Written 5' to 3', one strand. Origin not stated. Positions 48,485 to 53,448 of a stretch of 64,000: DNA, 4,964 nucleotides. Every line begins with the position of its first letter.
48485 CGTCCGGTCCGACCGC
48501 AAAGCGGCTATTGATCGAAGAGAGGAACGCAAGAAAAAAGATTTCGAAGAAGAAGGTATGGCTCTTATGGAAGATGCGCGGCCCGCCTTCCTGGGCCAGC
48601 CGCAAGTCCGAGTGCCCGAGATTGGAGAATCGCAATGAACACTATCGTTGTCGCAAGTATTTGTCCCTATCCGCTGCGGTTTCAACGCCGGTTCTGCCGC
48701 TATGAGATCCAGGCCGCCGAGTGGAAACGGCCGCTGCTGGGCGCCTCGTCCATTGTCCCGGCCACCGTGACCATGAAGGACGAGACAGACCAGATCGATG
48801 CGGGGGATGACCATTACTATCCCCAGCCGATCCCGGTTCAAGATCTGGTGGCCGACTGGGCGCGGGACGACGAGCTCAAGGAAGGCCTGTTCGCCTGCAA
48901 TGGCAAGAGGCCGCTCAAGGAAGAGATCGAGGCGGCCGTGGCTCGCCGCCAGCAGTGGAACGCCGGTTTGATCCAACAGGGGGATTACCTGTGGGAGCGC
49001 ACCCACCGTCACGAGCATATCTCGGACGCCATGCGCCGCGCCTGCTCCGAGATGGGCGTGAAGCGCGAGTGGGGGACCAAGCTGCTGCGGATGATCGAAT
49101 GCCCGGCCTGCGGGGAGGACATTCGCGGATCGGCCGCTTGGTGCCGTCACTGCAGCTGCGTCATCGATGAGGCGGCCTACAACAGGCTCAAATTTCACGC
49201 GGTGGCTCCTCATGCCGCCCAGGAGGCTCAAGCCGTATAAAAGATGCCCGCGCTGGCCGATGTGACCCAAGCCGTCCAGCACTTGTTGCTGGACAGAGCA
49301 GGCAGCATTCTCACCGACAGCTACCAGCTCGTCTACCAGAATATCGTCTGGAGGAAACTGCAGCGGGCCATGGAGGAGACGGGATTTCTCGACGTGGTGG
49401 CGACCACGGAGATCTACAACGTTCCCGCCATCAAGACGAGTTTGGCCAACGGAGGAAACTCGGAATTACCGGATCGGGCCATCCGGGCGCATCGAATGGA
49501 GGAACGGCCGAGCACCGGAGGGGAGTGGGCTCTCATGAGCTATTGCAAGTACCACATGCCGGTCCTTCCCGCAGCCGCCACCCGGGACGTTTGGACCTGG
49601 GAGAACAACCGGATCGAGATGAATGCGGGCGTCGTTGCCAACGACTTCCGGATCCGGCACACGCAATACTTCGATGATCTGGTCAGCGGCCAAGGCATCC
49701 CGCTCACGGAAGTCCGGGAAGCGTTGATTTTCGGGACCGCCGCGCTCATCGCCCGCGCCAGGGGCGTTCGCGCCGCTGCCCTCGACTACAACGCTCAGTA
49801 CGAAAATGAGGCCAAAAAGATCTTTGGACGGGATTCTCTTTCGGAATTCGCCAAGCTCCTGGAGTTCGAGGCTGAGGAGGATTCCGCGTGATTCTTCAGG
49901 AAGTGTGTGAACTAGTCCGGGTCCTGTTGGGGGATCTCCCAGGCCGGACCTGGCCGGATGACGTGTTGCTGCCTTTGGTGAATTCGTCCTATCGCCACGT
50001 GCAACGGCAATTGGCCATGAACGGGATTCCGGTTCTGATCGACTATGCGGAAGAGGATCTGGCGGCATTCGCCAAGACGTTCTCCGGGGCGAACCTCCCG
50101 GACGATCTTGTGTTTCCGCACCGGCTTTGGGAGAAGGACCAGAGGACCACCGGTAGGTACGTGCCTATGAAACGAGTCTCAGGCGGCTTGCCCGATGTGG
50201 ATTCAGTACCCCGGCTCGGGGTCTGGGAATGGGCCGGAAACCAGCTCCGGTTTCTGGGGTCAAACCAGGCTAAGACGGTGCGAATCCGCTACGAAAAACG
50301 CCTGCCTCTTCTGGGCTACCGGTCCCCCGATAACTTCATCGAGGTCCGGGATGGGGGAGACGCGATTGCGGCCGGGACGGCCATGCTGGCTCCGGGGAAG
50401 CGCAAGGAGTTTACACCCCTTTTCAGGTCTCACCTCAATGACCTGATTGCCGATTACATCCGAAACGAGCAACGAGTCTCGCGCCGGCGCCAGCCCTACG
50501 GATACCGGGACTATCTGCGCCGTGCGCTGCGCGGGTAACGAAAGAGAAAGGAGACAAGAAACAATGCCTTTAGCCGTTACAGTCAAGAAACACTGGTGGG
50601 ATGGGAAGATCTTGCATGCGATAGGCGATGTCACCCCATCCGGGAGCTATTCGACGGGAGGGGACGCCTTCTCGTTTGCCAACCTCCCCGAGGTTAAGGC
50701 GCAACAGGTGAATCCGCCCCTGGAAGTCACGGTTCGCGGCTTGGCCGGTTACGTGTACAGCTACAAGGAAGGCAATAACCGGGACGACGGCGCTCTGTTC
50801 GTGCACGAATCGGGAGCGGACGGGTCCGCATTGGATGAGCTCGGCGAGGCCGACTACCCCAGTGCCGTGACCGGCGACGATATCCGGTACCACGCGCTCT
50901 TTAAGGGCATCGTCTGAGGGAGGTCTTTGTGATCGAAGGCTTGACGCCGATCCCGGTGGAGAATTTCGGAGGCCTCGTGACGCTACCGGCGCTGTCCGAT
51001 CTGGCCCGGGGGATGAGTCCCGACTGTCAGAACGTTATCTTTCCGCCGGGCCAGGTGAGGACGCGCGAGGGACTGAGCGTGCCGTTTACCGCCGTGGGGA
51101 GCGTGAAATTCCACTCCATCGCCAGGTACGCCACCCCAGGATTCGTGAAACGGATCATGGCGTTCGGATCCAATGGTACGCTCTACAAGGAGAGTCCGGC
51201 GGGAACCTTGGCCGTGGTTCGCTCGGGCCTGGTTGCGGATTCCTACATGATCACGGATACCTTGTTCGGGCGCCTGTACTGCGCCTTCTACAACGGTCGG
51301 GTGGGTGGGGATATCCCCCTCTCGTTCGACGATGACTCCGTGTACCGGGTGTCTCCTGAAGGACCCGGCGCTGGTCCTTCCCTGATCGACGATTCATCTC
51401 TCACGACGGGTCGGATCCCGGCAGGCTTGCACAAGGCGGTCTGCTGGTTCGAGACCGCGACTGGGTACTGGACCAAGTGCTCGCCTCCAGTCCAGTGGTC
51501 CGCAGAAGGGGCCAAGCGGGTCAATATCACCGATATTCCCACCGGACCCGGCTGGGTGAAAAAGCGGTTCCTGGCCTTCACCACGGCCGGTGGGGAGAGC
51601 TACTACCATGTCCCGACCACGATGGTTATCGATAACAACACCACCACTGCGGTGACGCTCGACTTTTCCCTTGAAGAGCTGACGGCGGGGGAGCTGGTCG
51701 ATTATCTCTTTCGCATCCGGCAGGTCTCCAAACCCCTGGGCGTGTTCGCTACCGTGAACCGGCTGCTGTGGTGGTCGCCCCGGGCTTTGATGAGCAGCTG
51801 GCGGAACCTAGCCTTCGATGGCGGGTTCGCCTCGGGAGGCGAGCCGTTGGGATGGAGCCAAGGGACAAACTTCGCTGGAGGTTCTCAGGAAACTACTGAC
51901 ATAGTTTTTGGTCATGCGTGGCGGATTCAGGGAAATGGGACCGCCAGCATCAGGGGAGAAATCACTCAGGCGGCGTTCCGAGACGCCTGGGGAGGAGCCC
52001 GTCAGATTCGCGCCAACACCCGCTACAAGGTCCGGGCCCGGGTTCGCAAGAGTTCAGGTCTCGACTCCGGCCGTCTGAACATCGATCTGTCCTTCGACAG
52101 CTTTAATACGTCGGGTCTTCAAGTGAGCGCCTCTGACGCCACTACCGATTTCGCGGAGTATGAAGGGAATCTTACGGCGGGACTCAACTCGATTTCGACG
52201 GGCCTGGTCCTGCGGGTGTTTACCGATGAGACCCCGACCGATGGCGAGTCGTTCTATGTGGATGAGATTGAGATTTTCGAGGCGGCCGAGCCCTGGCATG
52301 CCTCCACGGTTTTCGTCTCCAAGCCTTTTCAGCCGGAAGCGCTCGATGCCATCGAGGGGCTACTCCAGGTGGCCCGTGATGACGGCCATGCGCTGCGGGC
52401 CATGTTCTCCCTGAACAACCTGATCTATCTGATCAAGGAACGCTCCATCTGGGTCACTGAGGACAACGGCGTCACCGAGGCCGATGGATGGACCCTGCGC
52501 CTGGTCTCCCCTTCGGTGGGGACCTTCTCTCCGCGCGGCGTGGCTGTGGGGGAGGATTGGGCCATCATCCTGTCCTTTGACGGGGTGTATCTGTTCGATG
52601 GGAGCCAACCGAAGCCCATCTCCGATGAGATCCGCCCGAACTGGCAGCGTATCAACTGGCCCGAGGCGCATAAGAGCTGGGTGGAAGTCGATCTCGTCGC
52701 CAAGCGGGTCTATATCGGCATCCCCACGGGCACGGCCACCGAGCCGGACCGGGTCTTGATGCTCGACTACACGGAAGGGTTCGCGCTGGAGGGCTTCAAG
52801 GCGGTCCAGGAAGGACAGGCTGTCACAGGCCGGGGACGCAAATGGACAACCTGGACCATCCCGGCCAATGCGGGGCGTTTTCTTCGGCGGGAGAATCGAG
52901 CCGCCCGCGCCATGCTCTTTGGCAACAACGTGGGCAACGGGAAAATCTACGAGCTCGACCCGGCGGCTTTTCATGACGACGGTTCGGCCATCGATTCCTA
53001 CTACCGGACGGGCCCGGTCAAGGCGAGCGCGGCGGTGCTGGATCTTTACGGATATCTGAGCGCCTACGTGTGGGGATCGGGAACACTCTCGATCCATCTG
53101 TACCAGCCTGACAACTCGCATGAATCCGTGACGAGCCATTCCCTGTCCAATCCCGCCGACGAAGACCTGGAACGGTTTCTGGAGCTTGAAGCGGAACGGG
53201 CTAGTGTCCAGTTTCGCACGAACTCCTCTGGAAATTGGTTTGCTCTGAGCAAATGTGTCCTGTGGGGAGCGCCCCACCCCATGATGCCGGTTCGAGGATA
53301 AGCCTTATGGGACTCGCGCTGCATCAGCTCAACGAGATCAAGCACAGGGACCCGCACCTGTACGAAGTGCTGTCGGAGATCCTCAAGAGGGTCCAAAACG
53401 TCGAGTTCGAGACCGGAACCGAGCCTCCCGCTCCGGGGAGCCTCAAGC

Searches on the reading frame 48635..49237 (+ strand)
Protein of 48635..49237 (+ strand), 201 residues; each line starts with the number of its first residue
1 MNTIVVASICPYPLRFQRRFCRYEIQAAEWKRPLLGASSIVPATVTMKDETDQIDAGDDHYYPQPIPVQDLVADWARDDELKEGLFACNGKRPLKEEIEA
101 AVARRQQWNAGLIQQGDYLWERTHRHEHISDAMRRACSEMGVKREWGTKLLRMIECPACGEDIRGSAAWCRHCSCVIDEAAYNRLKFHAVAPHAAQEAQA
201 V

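Call 89: search_protein_families(library=pfam, proteins=[window:48635-49237:+], max_evalue=0.5)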
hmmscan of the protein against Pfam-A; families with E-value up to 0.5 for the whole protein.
window:48635-49237:+ (201 aa): 2 families
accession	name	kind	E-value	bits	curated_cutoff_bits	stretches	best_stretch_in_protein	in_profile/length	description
PF13248.11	Zn_ribbon_3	-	0.0048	16.8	27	1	153-173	2-22/26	zinc-ribbon domain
PF12773.13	DZR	-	0.011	16.4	27.3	1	151-173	22-44/45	Double zinc ribbon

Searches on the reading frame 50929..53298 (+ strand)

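Call 9: search_protein_families(library=phrogs, proteins=[window:50929-53298:+], max_evalue=0.001)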
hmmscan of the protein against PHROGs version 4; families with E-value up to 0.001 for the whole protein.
window:50929-53298:+ (790 aa): 1 family
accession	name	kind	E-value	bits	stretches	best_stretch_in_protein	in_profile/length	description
phrog_3287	-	head and packaging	1e-14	55.3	1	484-637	206-339/524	virion structural protein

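Call 14: search_protein_families(library=pfam, proteins=[window:50929-53298:+], max_evalue=0.01)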
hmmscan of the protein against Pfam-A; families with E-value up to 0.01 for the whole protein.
window:50929-53298:+ (790 aa): 0 families
